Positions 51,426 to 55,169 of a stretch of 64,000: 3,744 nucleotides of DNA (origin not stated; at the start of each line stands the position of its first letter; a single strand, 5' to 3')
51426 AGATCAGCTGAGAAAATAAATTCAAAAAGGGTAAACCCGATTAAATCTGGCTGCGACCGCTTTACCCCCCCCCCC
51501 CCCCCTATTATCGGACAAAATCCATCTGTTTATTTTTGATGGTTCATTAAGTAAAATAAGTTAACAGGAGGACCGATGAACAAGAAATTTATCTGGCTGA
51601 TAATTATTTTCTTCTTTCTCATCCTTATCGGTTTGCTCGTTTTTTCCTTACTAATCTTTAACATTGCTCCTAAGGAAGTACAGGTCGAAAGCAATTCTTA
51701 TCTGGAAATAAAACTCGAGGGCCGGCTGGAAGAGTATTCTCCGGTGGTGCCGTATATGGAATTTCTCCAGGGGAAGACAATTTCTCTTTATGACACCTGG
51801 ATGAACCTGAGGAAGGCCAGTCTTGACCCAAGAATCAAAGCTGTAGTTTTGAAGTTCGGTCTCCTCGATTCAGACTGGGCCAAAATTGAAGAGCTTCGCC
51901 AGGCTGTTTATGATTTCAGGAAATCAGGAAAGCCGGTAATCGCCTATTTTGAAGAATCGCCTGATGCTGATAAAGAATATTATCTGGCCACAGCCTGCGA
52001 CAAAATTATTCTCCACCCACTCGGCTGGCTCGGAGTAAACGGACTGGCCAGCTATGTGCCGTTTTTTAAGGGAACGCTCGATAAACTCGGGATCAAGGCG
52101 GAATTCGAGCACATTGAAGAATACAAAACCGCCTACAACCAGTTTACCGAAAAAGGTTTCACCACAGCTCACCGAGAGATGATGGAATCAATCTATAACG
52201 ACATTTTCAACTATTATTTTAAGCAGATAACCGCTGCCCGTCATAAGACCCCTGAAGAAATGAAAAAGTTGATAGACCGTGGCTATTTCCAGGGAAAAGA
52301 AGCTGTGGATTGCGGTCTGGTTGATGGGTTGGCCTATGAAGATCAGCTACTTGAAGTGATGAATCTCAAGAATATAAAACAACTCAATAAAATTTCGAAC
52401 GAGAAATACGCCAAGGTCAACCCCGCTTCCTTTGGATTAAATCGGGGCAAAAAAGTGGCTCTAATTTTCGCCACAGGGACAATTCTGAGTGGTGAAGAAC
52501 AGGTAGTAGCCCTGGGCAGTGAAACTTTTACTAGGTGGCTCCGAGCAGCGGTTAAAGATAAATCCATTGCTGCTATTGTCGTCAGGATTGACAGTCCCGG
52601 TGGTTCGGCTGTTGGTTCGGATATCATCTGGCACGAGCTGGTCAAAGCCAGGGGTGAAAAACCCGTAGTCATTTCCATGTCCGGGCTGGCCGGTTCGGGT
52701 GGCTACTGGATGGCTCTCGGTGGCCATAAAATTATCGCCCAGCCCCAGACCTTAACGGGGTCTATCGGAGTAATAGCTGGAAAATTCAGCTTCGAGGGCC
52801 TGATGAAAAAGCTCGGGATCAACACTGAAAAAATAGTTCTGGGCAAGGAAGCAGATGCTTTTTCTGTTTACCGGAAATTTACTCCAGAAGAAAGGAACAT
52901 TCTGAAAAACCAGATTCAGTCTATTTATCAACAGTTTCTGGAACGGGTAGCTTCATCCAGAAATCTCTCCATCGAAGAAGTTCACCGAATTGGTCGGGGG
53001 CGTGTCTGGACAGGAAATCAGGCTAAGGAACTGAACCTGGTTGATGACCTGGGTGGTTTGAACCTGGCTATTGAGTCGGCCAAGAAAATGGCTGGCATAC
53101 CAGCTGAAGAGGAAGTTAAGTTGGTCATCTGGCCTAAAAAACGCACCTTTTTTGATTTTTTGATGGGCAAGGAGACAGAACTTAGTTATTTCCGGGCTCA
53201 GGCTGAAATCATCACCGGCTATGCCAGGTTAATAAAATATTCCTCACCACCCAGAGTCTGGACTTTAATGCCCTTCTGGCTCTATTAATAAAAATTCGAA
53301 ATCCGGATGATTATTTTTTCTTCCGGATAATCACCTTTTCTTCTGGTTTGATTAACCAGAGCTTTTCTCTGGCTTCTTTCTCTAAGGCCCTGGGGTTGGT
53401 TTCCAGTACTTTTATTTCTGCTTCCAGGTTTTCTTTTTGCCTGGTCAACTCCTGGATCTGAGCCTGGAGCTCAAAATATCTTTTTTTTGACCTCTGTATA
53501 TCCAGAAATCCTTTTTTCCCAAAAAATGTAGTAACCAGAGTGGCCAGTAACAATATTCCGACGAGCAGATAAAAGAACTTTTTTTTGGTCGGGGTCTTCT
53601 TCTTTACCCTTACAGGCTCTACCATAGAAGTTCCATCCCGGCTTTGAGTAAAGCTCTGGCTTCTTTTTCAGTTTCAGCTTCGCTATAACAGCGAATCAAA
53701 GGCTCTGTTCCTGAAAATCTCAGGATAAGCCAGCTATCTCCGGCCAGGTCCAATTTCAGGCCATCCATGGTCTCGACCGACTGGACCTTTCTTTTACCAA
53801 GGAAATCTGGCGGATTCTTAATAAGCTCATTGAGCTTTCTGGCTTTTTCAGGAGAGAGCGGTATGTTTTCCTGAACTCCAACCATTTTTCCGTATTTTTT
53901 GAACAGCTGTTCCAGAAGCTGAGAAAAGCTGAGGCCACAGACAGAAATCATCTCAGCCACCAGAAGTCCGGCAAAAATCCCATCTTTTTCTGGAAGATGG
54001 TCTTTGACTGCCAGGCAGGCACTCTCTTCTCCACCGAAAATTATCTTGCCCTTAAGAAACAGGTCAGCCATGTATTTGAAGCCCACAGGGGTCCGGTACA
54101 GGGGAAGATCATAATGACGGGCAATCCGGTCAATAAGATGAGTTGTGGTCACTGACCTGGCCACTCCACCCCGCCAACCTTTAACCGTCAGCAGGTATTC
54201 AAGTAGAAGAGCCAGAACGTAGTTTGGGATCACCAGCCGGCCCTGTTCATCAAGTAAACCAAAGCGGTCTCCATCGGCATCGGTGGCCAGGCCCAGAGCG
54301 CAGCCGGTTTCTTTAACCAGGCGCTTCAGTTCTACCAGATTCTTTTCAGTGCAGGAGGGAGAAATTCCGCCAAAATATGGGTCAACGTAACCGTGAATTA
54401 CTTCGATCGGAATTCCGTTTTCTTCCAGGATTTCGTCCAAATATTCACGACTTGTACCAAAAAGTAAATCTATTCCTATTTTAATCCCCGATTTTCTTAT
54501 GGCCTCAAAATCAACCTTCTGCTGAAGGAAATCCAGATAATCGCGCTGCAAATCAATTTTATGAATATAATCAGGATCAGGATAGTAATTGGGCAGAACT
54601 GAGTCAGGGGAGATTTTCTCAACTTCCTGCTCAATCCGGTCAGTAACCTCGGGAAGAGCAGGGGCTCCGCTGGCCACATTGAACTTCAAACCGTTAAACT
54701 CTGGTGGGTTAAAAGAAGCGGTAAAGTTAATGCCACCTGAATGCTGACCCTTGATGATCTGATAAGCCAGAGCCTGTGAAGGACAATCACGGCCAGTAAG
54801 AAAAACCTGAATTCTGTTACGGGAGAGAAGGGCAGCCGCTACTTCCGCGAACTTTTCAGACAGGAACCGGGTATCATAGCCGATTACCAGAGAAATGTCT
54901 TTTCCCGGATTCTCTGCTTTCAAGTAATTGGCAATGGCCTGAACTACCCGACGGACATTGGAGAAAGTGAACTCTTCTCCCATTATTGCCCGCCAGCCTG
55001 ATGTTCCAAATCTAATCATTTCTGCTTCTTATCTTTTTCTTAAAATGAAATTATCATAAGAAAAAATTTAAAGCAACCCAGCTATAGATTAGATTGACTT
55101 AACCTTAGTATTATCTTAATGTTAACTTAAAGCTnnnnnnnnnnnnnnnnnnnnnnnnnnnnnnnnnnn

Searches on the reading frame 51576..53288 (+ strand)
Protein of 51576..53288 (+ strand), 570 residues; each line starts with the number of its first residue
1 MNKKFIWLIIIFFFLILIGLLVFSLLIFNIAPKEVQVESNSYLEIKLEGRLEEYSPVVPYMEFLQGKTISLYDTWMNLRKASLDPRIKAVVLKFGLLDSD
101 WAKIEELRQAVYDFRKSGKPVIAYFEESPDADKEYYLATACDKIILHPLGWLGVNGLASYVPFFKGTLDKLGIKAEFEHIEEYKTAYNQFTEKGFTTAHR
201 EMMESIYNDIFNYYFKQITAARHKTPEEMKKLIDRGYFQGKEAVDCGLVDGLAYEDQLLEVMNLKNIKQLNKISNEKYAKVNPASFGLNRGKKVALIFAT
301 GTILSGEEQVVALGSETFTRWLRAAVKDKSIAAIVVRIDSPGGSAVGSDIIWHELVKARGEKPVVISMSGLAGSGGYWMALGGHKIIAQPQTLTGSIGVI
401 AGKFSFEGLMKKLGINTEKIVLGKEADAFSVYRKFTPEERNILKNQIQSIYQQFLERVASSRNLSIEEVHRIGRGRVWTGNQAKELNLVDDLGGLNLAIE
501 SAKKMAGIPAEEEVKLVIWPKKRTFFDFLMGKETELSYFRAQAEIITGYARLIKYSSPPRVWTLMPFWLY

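Call 5: search_protein_families(library=pfam, proteins=[window:51576-53288:+])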
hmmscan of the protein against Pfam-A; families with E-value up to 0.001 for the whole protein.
window:51576-53288:+ (570 aa): 3 families
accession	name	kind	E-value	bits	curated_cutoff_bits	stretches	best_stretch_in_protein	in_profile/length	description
PF01343.23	Peptidase_S49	-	1.1e-77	259.7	24.9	2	360-507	5-152/154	Peptidase family S49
PF00574.28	CLP_protease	-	2.3e-05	24.8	20.2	0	322-386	37-99/182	Clp protease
PF01972.22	SDH_protease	-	0.00045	19.8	31.3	0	315-403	78-161/286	ClpP-like SDH-type serine proteinase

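Call 7: find_encoding_contigs(protein=window:51576-53288:+, flank=4000, max_places=10)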
Protein window:51576-53288:+ (570 aa): 4 contigs read that carry it; 3 places shown.
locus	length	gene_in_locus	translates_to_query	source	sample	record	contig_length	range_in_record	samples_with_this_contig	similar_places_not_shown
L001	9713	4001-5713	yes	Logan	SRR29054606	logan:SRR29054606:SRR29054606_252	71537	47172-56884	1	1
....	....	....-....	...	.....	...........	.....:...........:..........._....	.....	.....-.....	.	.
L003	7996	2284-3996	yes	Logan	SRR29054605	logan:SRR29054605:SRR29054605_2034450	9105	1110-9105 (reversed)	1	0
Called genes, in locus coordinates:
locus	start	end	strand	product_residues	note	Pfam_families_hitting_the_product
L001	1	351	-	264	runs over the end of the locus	PF13490:zf-HC2 (weak)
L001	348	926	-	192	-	PF07638:Sigma70_ECF, PF04542:Sigma70_r2, PF08281:Sigma70_r4_2, PF04545:Sigma70_r4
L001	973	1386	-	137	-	-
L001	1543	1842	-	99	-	PF08777:RRM_3 (weak), PF13893:RRM_5 (weak), PF00076:RRM_1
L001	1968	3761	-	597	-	-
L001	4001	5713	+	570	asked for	PF01343:Peptidase_S49, PF00574:CLP_protease (faint), PF01343:Peptidase_S49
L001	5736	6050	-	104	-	PF04977:DivIC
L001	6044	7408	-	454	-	PF02878:PGM_PMM_I, PF02879:PGM_PMM_II, PF02880:PGM_PMM_III, PF00408:PGM_PMM_IV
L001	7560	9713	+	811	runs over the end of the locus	-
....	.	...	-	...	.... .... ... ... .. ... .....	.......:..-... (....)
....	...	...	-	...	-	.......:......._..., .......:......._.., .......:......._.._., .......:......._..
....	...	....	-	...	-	-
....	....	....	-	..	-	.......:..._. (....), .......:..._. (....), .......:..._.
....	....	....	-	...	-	-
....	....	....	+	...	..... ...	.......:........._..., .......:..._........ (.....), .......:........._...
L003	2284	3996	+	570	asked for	PF01343:Peptidase_S49, PF00574:CLP_protease (faint), PF01343:Peptidase_S49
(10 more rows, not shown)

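Call 12: find_related_loci(query=window:51576-53288:+, collection=genome_contigs, flank=4000)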
Query window:51576-53288:+ (570 aa) in genome_contigs; peptide patterns used: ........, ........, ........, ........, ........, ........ (x = any residue, [..] = any of these).
180 stretches matched a pattern; 17 encode a relative of the query (tblastn E <= 1e-3); 16 distinct loci.
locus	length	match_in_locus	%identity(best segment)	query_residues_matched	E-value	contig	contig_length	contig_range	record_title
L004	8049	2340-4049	71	1-570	0e+0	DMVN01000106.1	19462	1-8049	MAG TPA_asm: Acidobacteria bacterium isolate UBA10528 contig_50291, whole genome shotgun sequence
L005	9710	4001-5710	69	1-570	0e+0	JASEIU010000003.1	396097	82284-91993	MAG: Candidatus Saccharicenans sp. isolate Yes71-14 NODE_3_length_396097_cov_69.148338, whole genome shotgun sequence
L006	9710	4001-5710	70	1-570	0e+0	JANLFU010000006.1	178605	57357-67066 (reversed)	MAG: Candidatus Saccharicenans sp. isolate A05DMB19 NODE_6_length_178605_cov_35.041938, whole genome shotgun sequence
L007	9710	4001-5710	69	1-570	0e+0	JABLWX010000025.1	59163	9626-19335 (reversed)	MAG: Candidatus Aminicenantes bacterium isolate Ch100 contig25, whole genome shotgun sequence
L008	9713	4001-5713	70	1-570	0e+0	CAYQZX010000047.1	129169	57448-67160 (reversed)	MAG TPA_asm: uncultured Eubacteriales bacterium isolate SRP231805_co4_123 genome assembly, contig: k141_344344, whole ge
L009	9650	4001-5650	72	21-570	0e+0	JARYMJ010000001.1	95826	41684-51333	MAG: Candidatus Saccharicenans sp. isolate A05DMB-I-29 NODE_151_length_95826_cov_7.849359, whole genome shotgun sequence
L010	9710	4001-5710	70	1-570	0e+0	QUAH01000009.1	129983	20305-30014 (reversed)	MAG: Candidatus Saccharicenans subterraneus isolate BY38 NODE_145_length_129983_cov_117.957_ID_1478702, whole genome sho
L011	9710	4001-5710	68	1-570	0e+0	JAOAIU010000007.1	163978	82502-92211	MAG: Candidatus Saccharicenans sp. isolate SKW99 k141_958509, whole genome shotgun sequence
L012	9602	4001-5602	54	35-569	0e+0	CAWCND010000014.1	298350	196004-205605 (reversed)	MAG: Candidatus Aminicenantes bacterium isolate MFD03726.bin.3.73 genome assembly, contig: contig_2172, whole genome sho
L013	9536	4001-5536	56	22-534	0e+0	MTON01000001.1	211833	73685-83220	MAG: Candidatus Aminicenantes bacterium JdFR-78 JGI24020J35080_1000020, whole genome shotgun sequence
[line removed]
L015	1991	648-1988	53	1-448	1e-159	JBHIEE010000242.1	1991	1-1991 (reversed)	MAG: Candidatus Aminicenantia bacterium isolate b3.sp2_bin.19 NODE_37722_length_1991_cov_7.761364, whole genome shotgun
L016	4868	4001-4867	74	1-493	3e-143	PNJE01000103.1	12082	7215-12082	MAG: Candidatus Aminicenantes bacterium isolate ARK-02 NODE_610_length_12082_cov_7.88825, whole genome shotgun sequence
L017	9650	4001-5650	72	21-570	0e+0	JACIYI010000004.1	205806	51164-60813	MAG: Candidatus Aminicenantes bacterium isolate MAG-74 Aminicenantales_C3_bin33_Scaffold_4, whole genome shotgun sequenc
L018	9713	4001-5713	68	1-570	0e+0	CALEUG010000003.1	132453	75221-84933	MAG: uncultured bacterium isolate R1_Bin_MAXBIN__085_1 genome assembly, contig: c_000000642101, whole genome shotgun seq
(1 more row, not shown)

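Call 18: find_related_loci(query=window:51576-53288:+, collection=metagenome_contigs, flank=3000)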
Query window:51576-53288:+ (570 aa) in metagenome_contigs; peptide patterns used: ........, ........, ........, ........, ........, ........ (x = any residue, [..] = any of these).
409 stretches matched a pattern; 17 encode a relative of the query (tblastn E <= 1e-3); 16 distinct loci.
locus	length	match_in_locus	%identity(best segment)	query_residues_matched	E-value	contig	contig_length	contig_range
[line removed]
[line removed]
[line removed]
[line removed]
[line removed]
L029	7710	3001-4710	69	1-570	0e+0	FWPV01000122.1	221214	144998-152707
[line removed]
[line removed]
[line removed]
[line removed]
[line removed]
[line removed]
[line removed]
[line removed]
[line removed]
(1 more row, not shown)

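Call 31: search_protein_families(library=ncbifam, proteins=[window:51576-53288:+], max_evalue=0.1)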
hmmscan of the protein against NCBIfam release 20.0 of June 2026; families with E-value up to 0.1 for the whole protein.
window:51576-53288:+ (570 aa): 11 families
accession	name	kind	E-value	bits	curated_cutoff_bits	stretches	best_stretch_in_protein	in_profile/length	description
TIGR00705.1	SppA_67K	equivalog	1.4e-106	357.2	311.45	1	8-531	12-548/590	signal peptide peptidase SppA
TIGR00706.1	SppA_dom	equivalog_domain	1.4e-80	269.8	155.45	2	295-507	3-208/208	signal peptide peptidase SppA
NF008195.0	PRK10949.1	equivalog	5.5e-77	259.4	746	1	69-532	95-563/618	signal peptide peptidase SppA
NF008745.0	PRK11778.1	equivalog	4.6e-33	114.8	259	2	332-493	131-291/345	protease SohB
NF045542.1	Clp_rel_HeadMat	equivalog_domain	1.2e-07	31.8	120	1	314-391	19-92/165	head maturation protease, ClpP-related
NF045540.1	scaf_prot_MCP1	exception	4.4e-06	25.7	475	1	202-283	113-191/652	ClpP-like prohead protease/major capsid protein fusion protein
NF005700.0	PRK07511.1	subfamily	0.01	15.5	274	0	102-145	82-124/260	enoyl-CoA hydratase family protein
NF009205.0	PRK12553.1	subfamily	0.016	14.8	228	0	327-385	63-119/211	ATP-dependent Clp protease proteolytic subunit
NF047768.1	Clp_like_SDH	equivalog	0.016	14.6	250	1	315-398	65-143/260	SDH family Clp fold serine proteinase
NF046063.1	oxepin_alt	equivalog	0.02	14.3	300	0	102-145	79-121/254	oxepin-CoA hydrolase, alternative type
NF005803.0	PRK07658.1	equivalog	0.083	12.3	313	0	238-262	165-189/257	enoyl-CoA hydratase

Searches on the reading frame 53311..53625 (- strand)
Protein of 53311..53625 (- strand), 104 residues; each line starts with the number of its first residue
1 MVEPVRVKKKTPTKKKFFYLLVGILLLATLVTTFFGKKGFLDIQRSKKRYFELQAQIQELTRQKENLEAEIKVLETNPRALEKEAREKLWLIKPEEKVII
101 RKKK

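Call 5: search_protein_families(library=pfam, proteins=[window:53311-53625:-])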
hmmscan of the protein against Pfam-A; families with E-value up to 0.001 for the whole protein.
window:53311-53625:- (104 aa): 1 family
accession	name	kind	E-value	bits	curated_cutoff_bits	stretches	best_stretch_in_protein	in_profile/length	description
PF04977.20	DivIC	-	1.4e-16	60.5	28.9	1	25-100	1-76/80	Septum formation initiator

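Call 36: find_encoding_contigs(protein=window:53311-53625:-, flank=3000, max_places=10)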
Protein window:53311-53625:- (104 aa): 9 contigs read that carry it; 8 places shown.
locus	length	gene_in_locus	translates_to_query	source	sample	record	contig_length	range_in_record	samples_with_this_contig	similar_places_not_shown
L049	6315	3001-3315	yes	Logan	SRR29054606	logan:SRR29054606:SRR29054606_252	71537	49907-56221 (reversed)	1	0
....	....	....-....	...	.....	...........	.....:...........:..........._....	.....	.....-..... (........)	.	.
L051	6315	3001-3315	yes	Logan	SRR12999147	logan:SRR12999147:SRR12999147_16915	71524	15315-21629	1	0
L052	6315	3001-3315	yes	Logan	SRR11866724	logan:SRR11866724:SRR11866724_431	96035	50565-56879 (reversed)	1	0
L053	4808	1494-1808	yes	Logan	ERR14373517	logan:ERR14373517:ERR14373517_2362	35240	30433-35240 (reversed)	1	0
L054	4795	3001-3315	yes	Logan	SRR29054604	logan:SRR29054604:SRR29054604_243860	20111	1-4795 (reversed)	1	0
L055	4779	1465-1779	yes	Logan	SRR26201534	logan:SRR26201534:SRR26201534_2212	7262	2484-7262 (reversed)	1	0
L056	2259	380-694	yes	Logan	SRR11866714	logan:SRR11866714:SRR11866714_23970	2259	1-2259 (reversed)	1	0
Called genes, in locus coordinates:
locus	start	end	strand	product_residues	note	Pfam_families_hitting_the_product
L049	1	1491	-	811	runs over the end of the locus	-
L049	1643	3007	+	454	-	PF02878:PGM_PMM_I, PF02879:PGM_PMM_II, PF02880:PGM_PMM_III, PF00408:PGM_PMM_IV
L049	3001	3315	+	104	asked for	PF04977:DivIC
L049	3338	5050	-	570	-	PF01343:Peptidase_S49, PF00574:CLP_protease (faint), PF01343:Peptidase_S49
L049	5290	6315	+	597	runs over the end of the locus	-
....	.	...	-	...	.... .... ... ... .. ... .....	-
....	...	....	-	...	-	-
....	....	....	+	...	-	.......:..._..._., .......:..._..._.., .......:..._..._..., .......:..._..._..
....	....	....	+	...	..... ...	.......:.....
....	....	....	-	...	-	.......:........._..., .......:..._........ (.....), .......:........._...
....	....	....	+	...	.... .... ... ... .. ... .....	-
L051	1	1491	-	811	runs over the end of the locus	-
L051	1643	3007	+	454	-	PF02878:PGM_PMM_I, PF02879:PGM_PMM_II, PF02880:PGM_PMM_III, PF00408:PGM_PMM_IV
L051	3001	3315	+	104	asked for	PF04977:DivIC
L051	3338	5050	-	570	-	PF01343:Peptidase_S49, PF00574:CLP_protease (faint), PF01343:Peptidase_S49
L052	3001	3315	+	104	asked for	PF04977:DivIC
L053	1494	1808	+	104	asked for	PF04977:DivIC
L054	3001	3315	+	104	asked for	PF04977:DivIC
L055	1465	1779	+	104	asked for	PF04977:DivIC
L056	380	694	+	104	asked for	PF04977:DivIC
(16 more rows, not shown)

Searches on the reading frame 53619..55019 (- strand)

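Call 5: search_protein_families(library=pfam, proteins=[window:53619-55019:-])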
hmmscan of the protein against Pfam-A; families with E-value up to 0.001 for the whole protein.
window:53619-55019:- (466 aa): 4 families
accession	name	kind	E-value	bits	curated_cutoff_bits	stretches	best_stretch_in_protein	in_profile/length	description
PF02878.22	PGM_PMM_I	-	1.3e-33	116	22.5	1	3-137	3-135/138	Phosphoglucomutase/phosphomannomutase, alpha/beta/alpha domain I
PF02880.22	PGM_PMM_III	-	6e-26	91.3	20.7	1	265-376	2-115/115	Phosphoglucomutase/phosphomannomutase, alpha/beta/alpha domain III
PF02879.22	PGM_PMM_II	-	2e-22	80.1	29.3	1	160-260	2-103/103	Phosphoglucomutase/phosphomannomutase, alpha/beta/alpha domain II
PF00408.26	PGM_PMM_IV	-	2e-08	34.6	23.1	1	424-458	28-62/68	Phosphoglucomutase/phosphomannomutase, C-terminal domain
